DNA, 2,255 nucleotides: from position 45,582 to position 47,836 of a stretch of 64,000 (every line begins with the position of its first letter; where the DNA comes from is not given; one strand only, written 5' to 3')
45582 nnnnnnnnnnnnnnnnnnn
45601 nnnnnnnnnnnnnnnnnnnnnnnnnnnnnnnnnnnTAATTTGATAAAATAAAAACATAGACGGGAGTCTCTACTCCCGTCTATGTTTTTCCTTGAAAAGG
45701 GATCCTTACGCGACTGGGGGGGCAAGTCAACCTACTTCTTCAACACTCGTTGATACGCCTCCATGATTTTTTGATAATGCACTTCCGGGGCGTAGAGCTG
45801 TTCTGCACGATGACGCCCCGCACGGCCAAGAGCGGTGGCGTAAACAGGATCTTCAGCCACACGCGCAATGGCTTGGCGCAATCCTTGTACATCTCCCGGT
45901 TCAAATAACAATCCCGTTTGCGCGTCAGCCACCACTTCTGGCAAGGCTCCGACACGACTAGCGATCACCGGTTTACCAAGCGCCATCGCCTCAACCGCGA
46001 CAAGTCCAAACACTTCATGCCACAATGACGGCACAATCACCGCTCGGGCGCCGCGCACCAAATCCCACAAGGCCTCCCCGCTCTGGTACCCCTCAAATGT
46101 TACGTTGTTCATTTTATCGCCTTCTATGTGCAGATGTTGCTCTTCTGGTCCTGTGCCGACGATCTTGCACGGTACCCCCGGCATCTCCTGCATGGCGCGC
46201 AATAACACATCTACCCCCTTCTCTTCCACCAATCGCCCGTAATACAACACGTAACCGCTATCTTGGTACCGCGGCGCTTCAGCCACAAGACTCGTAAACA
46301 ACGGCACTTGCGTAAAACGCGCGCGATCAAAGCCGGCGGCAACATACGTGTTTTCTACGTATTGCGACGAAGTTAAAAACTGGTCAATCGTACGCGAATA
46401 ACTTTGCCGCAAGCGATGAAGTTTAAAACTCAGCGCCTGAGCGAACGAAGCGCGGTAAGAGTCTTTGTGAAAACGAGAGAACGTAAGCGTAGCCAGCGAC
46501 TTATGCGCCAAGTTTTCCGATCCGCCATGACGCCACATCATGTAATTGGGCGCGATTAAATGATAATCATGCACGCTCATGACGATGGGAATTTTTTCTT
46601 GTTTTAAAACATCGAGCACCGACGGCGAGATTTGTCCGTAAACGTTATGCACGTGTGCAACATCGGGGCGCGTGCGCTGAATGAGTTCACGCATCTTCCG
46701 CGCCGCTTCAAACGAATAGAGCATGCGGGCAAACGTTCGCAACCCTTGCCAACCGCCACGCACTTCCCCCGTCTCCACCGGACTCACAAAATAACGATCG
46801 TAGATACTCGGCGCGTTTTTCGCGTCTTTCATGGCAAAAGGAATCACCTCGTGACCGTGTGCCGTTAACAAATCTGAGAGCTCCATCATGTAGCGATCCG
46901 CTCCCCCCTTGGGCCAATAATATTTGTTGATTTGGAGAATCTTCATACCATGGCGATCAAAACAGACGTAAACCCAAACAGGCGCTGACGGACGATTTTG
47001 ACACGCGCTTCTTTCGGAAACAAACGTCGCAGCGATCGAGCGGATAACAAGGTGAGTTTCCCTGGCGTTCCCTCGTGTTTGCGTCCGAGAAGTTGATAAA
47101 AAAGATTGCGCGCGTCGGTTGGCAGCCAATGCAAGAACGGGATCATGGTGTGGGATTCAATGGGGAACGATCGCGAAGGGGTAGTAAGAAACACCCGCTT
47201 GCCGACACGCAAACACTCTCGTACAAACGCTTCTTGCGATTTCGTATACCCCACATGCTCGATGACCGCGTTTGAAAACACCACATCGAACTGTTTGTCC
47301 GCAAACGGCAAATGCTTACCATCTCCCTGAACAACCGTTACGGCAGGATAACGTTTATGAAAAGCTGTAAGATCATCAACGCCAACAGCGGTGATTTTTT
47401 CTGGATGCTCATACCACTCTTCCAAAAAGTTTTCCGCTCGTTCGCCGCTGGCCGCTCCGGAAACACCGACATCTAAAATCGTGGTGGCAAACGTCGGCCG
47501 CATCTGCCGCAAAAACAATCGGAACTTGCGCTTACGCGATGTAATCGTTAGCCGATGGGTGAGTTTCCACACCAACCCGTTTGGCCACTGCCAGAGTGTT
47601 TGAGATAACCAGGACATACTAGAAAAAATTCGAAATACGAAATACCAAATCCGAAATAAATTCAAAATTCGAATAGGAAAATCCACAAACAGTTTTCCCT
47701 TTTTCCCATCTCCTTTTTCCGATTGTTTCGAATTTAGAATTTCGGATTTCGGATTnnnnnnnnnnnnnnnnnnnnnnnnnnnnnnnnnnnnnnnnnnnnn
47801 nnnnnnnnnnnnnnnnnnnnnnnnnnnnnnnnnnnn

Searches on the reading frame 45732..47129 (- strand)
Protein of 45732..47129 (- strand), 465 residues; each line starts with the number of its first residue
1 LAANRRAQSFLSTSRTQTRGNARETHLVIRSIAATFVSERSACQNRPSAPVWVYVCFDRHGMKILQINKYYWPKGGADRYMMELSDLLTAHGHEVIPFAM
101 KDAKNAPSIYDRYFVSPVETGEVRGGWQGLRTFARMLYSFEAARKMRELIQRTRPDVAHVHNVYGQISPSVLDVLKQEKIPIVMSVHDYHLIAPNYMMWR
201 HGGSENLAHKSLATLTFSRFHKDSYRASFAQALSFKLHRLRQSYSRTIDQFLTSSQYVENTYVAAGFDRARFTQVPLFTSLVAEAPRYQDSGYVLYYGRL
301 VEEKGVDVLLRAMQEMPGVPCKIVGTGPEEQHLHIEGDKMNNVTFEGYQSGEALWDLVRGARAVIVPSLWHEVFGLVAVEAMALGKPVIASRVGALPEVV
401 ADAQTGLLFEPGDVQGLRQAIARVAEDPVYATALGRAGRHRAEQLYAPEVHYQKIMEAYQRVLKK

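Call 40: search_protein_families(library=pfam, proteins=[window:45732-47129:-], max_evalue=0.01)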
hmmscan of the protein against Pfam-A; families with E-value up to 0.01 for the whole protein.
window:45732-47129:- (465 aa): 8 families
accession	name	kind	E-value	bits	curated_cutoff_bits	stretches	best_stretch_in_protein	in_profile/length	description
PF00534.26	Glycos_transf_1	-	5.6e-36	124.1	26.4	1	286-440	10-171/172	Glycosyl transferases group 1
PF13692.12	Glyco_trans_1_4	-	4.6e-30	105.2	27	1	293-427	3-142/142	Glycosyl transferases group 1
PF13439.12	Glyco_transf_4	-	1e-15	58.6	28.5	1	75-276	2-163/170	Glycosyltransferase Family 4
PF13579.12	Glyco_trans_4_4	-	5.2e-14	53.3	29.7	1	75-276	1-156/158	Glycosyl transferase 4-like domain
PF20706.3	GT4-conflict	-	4.4e-08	32.9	26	1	284-393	190-313/385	Family 4 Glycosyltransferase in conflict systems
PF13524.12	Glyco_trans_1_2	-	7.6e-08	32.9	25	1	309-455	5-142/144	Glycosyl transferase-like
PF13477.12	Glyco_trans_4_2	-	6.5e-05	23.6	23.4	1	80-191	12-113/139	Glycosyl transferase 4-like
PF06925.17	MGDG_synth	-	0.0079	16.7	25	0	142-197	77-134/169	Monogalactosyldiacylglycerol (MGDG) synthase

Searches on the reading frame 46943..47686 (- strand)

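Call 40: search_protein_families(library=pfam, proteins=[window:46943-47686:-], max_evalue=0.01)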
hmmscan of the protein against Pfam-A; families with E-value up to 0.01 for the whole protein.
window:46943-47686:- (247 aa): 4 families
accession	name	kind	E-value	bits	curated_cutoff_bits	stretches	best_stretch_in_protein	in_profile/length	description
PF08241.18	Methyltransf_11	-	7.8e-12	46.1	21.2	1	109-163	34-88/95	Methyltransferase domain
PF13649.12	Methyltransf_25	-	1.4e-07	32.5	27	1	106-162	34-93/97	Methyltransferase domain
PF13489.12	Methyltransf_23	-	2e-05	24.8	27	1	77-223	30-154/164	Methyltransferase domain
PF13847.12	Methyltransf_31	-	0.00011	22.4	27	1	111-171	51-113/145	Methyltransferase domain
